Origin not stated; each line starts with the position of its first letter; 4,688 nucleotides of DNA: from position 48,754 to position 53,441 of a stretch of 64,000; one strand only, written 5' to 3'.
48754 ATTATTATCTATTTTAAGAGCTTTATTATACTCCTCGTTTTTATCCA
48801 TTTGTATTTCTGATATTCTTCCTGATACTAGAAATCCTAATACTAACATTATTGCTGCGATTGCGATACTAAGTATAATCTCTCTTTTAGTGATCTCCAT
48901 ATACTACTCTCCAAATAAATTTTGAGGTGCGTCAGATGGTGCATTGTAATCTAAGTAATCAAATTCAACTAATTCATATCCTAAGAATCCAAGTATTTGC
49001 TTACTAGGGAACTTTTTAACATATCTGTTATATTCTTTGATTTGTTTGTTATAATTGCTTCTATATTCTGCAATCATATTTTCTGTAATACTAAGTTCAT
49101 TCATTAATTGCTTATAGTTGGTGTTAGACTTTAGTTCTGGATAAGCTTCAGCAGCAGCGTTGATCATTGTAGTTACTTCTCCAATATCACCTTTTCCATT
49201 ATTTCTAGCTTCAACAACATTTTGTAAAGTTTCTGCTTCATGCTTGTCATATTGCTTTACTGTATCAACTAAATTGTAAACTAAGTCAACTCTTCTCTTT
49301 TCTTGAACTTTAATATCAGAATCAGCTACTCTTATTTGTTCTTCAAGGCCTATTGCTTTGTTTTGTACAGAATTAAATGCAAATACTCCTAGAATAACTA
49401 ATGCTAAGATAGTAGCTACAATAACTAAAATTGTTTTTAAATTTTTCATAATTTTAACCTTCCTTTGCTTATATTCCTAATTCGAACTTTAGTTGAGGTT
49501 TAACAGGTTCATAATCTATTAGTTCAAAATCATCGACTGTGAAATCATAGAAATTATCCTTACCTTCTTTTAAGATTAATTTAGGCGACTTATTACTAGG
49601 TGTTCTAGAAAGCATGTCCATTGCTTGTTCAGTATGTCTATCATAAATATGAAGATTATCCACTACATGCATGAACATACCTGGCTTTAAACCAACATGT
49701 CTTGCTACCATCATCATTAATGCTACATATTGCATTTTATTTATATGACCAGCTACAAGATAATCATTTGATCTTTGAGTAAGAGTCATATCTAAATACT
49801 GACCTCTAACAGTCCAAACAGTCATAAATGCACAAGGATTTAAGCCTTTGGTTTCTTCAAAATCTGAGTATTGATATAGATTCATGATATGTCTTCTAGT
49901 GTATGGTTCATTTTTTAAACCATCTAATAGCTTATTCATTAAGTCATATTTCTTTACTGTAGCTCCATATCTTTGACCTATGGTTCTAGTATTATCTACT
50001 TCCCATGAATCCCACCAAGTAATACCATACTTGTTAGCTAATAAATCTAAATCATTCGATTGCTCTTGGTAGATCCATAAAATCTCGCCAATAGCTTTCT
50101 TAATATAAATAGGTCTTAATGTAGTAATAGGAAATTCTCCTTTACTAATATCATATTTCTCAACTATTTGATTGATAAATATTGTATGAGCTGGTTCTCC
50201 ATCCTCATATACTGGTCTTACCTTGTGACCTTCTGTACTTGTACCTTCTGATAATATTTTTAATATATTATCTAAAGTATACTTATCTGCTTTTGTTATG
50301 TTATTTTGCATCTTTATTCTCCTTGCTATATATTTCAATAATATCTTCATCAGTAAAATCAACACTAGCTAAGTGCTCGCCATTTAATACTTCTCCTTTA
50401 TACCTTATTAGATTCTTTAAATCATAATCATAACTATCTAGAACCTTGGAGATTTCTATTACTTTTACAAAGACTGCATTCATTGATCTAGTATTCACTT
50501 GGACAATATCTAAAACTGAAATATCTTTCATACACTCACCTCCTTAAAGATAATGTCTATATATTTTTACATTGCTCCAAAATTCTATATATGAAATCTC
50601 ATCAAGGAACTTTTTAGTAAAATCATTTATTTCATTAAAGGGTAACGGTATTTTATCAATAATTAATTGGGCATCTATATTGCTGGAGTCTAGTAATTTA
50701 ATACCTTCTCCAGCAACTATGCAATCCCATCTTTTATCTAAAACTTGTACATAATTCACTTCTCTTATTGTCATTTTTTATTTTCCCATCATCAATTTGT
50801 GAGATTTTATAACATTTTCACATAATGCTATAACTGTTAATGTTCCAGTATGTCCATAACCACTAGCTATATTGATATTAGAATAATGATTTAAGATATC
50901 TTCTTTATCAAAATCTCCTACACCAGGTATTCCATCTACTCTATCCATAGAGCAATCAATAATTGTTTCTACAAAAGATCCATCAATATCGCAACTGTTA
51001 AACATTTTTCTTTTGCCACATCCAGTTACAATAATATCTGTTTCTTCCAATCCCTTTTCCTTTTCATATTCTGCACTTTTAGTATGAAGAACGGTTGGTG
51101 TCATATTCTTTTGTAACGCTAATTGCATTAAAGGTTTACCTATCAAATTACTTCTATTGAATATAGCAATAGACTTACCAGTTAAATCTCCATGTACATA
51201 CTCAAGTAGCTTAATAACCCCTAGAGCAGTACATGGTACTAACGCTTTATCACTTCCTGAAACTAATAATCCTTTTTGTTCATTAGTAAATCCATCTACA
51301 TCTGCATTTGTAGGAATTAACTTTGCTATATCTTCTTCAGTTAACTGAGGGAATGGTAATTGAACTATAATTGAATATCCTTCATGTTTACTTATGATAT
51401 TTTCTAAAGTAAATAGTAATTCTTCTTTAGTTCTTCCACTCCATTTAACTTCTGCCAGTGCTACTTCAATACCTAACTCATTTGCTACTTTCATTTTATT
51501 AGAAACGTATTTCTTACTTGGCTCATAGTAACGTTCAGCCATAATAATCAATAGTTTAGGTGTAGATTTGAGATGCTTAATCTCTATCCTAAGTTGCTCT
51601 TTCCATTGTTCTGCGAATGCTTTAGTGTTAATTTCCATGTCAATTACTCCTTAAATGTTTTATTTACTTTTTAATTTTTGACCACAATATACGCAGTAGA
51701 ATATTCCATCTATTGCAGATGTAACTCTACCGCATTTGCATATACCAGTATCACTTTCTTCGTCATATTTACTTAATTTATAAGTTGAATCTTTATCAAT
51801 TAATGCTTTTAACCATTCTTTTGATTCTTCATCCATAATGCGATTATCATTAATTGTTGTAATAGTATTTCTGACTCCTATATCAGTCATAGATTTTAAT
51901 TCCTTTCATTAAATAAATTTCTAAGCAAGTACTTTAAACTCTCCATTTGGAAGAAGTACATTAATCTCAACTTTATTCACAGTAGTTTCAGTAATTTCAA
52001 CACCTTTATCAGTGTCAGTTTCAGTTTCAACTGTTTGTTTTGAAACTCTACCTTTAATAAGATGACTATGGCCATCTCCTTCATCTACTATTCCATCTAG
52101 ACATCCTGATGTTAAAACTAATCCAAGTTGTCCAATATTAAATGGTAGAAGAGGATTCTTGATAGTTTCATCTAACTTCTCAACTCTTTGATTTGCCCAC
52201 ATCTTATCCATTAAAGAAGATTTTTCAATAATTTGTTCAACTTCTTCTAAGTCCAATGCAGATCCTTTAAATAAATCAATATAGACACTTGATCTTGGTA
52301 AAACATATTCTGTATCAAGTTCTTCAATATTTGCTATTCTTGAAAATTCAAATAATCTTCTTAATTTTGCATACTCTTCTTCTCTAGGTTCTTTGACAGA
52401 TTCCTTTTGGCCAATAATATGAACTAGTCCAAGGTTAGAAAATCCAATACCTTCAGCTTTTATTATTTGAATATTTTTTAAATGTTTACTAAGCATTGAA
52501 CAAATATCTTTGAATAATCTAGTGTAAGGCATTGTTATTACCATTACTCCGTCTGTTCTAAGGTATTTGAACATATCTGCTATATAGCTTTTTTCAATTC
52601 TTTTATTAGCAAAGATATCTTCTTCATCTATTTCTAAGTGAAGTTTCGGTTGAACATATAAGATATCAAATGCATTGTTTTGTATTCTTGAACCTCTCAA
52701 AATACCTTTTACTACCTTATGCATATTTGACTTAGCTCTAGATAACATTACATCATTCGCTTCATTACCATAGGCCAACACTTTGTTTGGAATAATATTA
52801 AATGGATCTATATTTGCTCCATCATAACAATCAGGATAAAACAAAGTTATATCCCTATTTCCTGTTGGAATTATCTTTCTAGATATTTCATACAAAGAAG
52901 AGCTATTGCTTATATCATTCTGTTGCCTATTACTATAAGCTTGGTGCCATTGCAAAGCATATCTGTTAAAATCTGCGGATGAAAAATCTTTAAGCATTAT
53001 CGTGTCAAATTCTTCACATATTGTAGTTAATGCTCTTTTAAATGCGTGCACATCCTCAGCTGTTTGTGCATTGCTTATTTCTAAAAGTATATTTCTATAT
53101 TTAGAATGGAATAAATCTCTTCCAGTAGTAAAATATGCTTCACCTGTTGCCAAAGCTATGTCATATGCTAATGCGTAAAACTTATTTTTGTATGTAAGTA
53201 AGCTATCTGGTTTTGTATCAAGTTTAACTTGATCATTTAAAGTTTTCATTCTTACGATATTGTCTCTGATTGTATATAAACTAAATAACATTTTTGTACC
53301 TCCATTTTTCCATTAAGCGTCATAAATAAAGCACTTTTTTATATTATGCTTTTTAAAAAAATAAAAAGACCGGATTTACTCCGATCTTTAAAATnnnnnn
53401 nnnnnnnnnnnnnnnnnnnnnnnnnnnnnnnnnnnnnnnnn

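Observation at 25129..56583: Two divergent DnaE-type Pol III alpha genes on opposite strands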

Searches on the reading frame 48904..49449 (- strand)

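Call 27: search_protein_families(library=pfam, proteins=[window:48904-49449:-], max_evalue=0.01)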
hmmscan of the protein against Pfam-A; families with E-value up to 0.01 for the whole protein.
window:48904-49449:- (181 aa): 1 family
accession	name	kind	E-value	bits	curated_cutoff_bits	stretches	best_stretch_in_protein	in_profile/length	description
PF04011.17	LemA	-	3.4e-31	108.5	26.2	1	44-162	3-133/149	LemA family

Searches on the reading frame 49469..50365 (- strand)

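Call 27: search_protein_families(library=pfam, proteins=[window:49469-50365:-], max_evalue=0.01)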
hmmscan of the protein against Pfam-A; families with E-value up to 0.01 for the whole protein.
window:49469-50365:- (298 aa): 1 family
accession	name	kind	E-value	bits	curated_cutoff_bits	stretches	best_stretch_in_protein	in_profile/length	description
PF00303.24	Thymidylat_synt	-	6.3e-66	222.7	24.3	1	31-295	4-263/266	Thymidylate synthase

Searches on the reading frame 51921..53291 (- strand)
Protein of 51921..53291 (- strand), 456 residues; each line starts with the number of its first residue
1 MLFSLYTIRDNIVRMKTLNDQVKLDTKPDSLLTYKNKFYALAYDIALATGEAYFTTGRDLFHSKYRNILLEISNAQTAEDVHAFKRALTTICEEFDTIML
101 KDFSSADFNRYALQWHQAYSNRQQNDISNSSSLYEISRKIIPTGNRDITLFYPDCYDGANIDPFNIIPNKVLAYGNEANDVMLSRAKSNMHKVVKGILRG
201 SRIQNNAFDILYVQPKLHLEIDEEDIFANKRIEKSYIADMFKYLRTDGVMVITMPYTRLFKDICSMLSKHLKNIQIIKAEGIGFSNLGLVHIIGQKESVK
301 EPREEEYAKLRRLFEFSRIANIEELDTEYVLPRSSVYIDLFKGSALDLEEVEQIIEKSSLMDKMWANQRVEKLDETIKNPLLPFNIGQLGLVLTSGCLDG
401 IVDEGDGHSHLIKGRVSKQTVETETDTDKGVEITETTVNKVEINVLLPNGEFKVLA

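Call 8: search_protein_families(library=pfam, proteins=[window:51921-53291:-], max_evalue=0.01)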
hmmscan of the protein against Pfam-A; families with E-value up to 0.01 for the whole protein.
window:51921-53291:- (456 aa): 1 family
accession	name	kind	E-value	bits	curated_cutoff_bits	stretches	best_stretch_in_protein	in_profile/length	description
PF19587.5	DUF6094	-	3.5e-12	46.2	22.8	1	150-332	162-342/344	Uncharacterised methyltransferase family (DUF6094)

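Call 56: search_protein_families(library=phrogs, proteins=[window:51921-53291:-], max_evalue=0.001)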
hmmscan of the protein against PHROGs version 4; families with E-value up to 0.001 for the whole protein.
window:51921-53291:- (456 aa): 0 families

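Call 57: search_solved_structures(query=window:51921-53291:-, max_evalue=0.1)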
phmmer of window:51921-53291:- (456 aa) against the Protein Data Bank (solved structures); distinct sequences matched with E-value up to 0.1: 1.
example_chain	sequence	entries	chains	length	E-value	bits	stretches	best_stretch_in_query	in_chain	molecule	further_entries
4v8m_By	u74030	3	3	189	0.012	17.7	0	172-251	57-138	60S RIBOSOMAL PROTEIN L9, PUTATIVE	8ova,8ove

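Call 86: find_homologous_proteins(query=window:51921-53291:-, max_evalue=0.00001)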
Query window:51921-53291:- (456 aa): 435 proteins with E <= 0.00001 among 5017 candidates; the best 120 are listed.
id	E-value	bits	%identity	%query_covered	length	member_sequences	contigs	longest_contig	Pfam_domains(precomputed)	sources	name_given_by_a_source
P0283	5.4e-292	986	100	97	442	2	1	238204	PF19587.5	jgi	jgi:hypothetical protein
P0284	5.0e-268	907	88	100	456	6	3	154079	PF19587.5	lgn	-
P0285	1.3e-260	883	85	100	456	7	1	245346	PF19587.5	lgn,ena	-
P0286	2.3e-227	773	74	100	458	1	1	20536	PF19587.5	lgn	-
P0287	9.4e-200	682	68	100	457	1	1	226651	PF19587.5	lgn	-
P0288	4.8e-196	670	67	100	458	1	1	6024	PF19587.5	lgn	-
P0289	4.3e-185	634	64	100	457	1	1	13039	PF19587.5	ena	-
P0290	2.1e-182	625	62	100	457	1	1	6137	PF19587.5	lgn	-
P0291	3.3e-179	614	61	100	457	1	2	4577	PF19587.5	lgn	-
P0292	5.3e-173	594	60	100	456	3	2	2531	PF19587.5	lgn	-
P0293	5.7e-170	584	57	100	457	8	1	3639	PF19587.5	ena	-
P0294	1.2e-161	557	57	100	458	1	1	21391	PF19587.5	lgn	-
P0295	3.0e-153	529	56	100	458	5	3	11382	PF19587.5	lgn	-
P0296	4.0e-151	522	55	99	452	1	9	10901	PF19587.5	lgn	-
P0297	6.7e-148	511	53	100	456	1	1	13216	PF19587.5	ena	-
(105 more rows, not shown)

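Call 96: predict_structure(alignment_id=A4)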
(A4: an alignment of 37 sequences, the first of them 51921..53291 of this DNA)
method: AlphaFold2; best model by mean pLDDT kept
length: 456 residues; sequences in the alignment: 37
mean_pLDDT: 84.5   pTM: 0.74
mean pLDDT of the five models: 84.5, 83.2, 82.1, 82.0, 79.0
residues with pLDDT >= 90: 275; 70-90: 93; 50-70: 59; < 50: 29
segments of 3 or more residues with pLDDT < 50: 369-397
pLDDT, mean of each block of 10 residues (from residue 1): 93 95 89 93 96 95 96 93 94 92 92 86 80 94 93 93 94 94 93 90 94 91 73 92 97 95 96 95 90 97 95 93 91 92 80 67 57 41 38 48 60 65 83 76 62 65
secondary structure, 60 per line:
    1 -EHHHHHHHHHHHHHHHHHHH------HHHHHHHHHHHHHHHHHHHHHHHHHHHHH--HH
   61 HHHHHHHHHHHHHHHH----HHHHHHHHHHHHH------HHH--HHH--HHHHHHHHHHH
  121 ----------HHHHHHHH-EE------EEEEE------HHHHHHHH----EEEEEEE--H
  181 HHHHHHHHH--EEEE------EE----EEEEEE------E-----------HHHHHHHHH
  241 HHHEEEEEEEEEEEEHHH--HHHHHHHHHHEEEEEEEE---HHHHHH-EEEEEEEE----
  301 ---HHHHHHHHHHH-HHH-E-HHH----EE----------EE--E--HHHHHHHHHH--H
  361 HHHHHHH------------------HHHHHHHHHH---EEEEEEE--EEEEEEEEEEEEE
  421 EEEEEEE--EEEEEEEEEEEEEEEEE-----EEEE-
elements in order: H3-21 H28-56 H59-76 H81-93 H110-120 H131-138 E148-152 H159-166 E171-177 H180-189 E192-195 E208-213 H232-243 E244-255 H261-270 E271-278 H282-287 E289-296 H304-314 H348-357 H360-367 H386-395 E399-405 E408-427 E430-446 E452-455

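Call 98: fold_search(model_id=the predicted structure, library=pdb)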
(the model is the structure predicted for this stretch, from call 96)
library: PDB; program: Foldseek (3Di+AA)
matches with E <= 10: 1726; with E <= 0.001: 594
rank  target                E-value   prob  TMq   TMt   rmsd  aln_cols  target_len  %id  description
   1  8h27_B                1.4e-06  1.00  0.25  0.52   6.7       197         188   14  Crystal structure of MnmM from S. aureus complexed with SAM (2.04 A) (released 2023-01-25)
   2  3cgg_A                2.5e-06  1.00  0.27  0.57   9.2       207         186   16  Crystal structure of TehB-like SAM-dependent methyltransferase (NP_600671.1) from Corynebacterium glutamicum ATCC 1303 (released 2008-03-18)
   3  8vuo_A                2.8e-06  1.00  0.32  0.46   6.4       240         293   12  Crystal structure of SARS-CoV-2 nsp16/nsp10 in complex with Cap-1 RNA (released 2025-02-05)
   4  8h27_A                3.7e-06  1.00  0.26  0.56   5.9       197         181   14  Crystal structure of MnmM from S. aureus complexed with SAM (2.04 A) (released 2023-01-25)
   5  3cgg_B                4.2e-06  1.00  0.26  0.57   7.8       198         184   14  Crystal structure of TehB-like SAM-dependent methyltransferase (NP_600671.1) from Corynebacterium glutamicum ATCC 1303 (released 2008-03-18)
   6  1aqj_A                4.4e-06  1.00  0.28  0.32   4.9       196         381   14  STRUCTURE OF ADENINE-N6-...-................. TAQI (released 1997-02-12)
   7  8h26_F                4.4e-06  1.00  0.24  0.57   6.1       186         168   13  Crystal structure of MnmM from S. aureus complexed with SAH (1.50 A) (released 2023-01-18)
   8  7lw4_A                4.7e-06  1.00  0.30  0.43  11.2       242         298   12  Structure of SARS-CoV-2 nsp16/nsp10 complex in presence of S-adenosyl-L-homocysteine (SAH) (released 2021-05-05)
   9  2xyv_A                4.9e-06  1.00  0.29  0.44   6.4       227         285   11  Crystal structure of the nsp16 nsp10 SARS coronavirus complex (released 2011-10-26)
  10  4kwc                  5.8e-06  1.00  0.27  0.43   7.6       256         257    9  Structure of the plantazolicin methyltransferase BpumL in complex with SAH (released 2013-07-24)
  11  8h1b_A                5.8e-06  1.00  0.24  0.51   7.6       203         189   12  Crystal structure of MnmM from S. aureus complexed with SAM and tRNA anti-codon stem loop (ASL) (1.55 A) (released 2023-01-25)
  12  3bwb_A                5.8e-06  1.00  0.24  0.36   6.7       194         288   11  Crystal structure of the apo form of spermidine synthase from Trypanosoma cruzi at 2.5 A resolution (released 2008-04-01)
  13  8h1b_B                6.1e-06  1.00  0.24  0.50   8.3       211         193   12  Crystal structure of MnmM from S. aureus complexed with SAM and tRNA anti-codon stem loop (ASL) (1.55 A) (released 2023-01-25)
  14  7jz0_A                6.9e-06  1.00  0.29  0.42   7.0       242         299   11  Crystal Structure of SARS-CoV-2 Nsp16/10 Heterodimer in Complex with (m7GpppA2m)pUpUpApApA (Cap-1) and S-Adenosyl-L-ho (released 2020-09-16)
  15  8h27_D                7.7e-06  1.00  0.23  0.52   7.1       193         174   14  Crystal structure of MnmM from S. aureus complexed with SAM (2.04 A) (released 2023-01-25)
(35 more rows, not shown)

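Call 109: search_protein_families(library=padloc, proteins=[window:51921-53291:-], max_evalue=0.001)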
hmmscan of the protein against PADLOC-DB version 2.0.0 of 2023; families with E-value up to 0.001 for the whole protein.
window:51921-53291:- (456 aa): 0 families
